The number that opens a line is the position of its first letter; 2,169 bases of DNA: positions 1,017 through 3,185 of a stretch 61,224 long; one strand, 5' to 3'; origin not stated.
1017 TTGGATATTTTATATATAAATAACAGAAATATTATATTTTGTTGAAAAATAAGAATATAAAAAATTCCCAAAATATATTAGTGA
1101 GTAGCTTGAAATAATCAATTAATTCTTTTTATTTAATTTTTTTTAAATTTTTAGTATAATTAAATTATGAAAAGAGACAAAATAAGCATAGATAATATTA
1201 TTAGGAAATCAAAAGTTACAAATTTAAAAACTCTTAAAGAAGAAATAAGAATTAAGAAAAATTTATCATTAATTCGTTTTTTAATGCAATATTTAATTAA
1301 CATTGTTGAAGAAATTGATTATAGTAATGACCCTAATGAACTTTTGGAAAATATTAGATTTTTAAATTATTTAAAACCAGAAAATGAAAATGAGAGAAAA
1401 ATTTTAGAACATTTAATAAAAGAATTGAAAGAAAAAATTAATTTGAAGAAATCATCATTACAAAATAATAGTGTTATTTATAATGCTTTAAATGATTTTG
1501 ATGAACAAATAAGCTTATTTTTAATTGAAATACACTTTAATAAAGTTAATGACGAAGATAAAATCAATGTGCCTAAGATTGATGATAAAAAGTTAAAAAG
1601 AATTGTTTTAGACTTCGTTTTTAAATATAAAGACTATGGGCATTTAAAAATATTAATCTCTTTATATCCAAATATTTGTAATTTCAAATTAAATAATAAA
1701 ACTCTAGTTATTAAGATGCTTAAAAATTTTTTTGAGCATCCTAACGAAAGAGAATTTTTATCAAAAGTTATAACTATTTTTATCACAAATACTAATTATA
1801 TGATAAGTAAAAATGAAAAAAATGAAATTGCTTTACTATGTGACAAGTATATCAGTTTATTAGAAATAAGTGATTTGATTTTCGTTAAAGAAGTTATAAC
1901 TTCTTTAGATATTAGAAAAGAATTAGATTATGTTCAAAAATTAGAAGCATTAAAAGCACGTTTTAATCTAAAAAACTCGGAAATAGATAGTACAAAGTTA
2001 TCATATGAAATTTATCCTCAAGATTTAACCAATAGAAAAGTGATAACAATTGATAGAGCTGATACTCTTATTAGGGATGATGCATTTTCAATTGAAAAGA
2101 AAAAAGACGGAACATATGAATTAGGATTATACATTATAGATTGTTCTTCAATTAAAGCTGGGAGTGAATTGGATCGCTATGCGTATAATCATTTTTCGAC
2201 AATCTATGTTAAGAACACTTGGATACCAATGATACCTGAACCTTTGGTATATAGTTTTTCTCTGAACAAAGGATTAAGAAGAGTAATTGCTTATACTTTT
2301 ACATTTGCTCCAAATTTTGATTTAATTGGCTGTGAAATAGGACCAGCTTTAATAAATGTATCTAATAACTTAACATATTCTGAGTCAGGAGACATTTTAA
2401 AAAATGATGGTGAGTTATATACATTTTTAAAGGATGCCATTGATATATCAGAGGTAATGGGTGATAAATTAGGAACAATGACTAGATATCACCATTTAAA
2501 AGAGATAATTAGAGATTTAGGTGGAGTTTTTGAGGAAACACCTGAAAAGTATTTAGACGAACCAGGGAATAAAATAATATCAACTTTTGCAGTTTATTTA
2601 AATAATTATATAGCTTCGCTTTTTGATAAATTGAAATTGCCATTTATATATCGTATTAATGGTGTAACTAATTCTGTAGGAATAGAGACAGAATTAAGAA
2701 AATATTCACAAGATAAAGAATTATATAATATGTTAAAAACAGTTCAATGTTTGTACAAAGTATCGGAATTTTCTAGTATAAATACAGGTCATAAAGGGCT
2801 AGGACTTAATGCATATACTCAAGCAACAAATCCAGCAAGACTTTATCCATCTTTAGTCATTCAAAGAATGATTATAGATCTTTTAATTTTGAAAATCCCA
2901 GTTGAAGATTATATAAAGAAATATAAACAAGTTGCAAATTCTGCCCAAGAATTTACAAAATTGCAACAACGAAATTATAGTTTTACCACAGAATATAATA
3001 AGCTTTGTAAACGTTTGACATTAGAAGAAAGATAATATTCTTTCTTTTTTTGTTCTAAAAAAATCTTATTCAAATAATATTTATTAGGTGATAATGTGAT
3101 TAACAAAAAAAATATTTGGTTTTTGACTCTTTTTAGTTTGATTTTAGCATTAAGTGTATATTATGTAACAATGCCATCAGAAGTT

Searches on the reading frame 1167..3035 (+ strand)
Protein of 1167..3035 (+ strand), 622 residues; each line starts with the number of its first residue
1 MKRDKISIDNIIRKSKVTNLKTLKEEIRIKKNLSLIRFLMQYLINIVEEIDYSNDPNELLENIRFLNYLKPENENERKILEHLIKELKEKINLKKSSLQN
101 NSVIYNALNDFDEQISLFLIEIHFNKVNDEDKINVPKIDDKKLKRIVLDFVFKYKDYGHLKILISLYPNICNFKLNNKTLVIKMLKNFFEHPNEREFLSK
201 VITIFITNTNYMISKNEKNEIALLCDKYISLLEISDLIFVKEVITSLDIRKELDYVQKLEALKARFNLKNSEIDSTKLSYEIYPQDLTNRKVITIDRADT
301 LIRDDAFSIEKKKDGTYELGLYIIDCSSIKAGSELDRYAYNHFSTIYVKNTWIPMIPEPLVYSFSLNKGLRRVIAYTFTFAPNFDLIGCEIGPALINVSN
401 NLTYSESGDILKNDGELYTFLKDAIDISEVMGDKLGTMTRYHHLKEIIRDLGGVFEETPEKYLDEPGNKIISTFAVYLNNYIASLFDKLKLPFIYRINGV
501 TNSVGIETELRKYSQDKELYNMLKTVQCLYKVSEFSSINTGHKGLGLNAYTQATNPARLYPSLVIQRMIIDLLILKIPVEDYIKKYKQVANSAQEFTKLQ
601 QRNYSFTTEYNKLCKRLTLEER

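Call 53: find_encoding_contigs(protein=window:1167-3035:+, flank=10000, max_places=2)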
Protein window:1167-3035:+ (622 aa): 3 contigs read that carry it; 2 places shown.
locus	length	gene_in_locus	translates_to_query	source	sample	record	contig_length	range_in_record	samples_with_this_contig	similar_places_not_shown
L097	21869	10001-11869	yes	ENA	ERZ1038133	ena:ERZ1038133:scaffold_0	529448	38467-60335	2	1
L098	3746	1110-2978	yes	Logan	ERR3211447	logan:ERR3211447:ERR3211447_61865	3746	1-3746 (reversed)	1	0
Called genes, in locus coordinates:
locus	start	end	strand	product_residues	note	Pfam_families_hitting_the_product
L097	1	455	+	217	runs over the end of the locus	PF24894:Hexapep_GlmU (faint), PF25084:LbH_EIF2B, PF25087:GMPPB_C, PF00132:Hexapep (weak)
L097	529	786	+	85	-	PF18905:DUF5661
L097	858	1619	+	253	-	PF01145:Band_7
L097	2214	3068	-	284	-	PF01297:ZnuA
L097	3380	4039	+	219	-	PF14622:Ribonucleas_3_3, PF00636:Ribonuclease_3, PF00035:dsrm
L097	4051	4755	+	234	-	PF20772:TACO1_YebC_N, PF01709:Transcrip_reg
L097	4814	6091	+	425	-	PF25888:WHD_DnaB, PF07261:DnaB_2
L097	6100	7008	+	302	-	PF00004:AAA (faint), PF03969:AFG1_ATPase (weak), PF01695:IstB_IS21, PF00308:Bac_DnaA (weak)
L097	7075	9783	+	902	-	PF02368:Big_2 (weak), PF26918:Ig_Eae (faint), PF22359:Big-like (faint), PF26182:Ig_NUP210_5th (faint), PF09479:Flg_new, PF02368:Big_2, PF09992:NAGPA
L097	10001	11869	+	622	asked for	PF00773:RNB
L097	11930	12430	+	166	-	PF12685:SpoIIIAH (faint)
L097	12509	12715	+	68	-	PF00196:GerE, PF04545:Sigma70_r4 (weak), PF08281:Sigma70_r4_2 (weak)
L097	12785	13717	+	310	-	PF10646:Germane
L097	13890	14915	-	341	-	PF01494:FAD_binding_3 (weak), PF01946:Thi4 (weak), PF03486:HI0933_like (weak), PF07992:Pyr_redox_2, PF12831:FAD_oxidored (faint), PF13738:Pyr_redox_3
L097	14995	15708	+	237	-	-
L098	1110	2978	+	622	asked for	PF00773:RNB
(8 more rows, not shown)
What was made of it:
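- On FtsK/SpoIIIE: A separate complete FtsK (alpha, motor, gamma) is encoded at window 11843-14035 (call 53).
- Tried and rejected: Rejected: the window encodes a complete FtsK/SpoIIIE at 11843-14035 (call 53).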
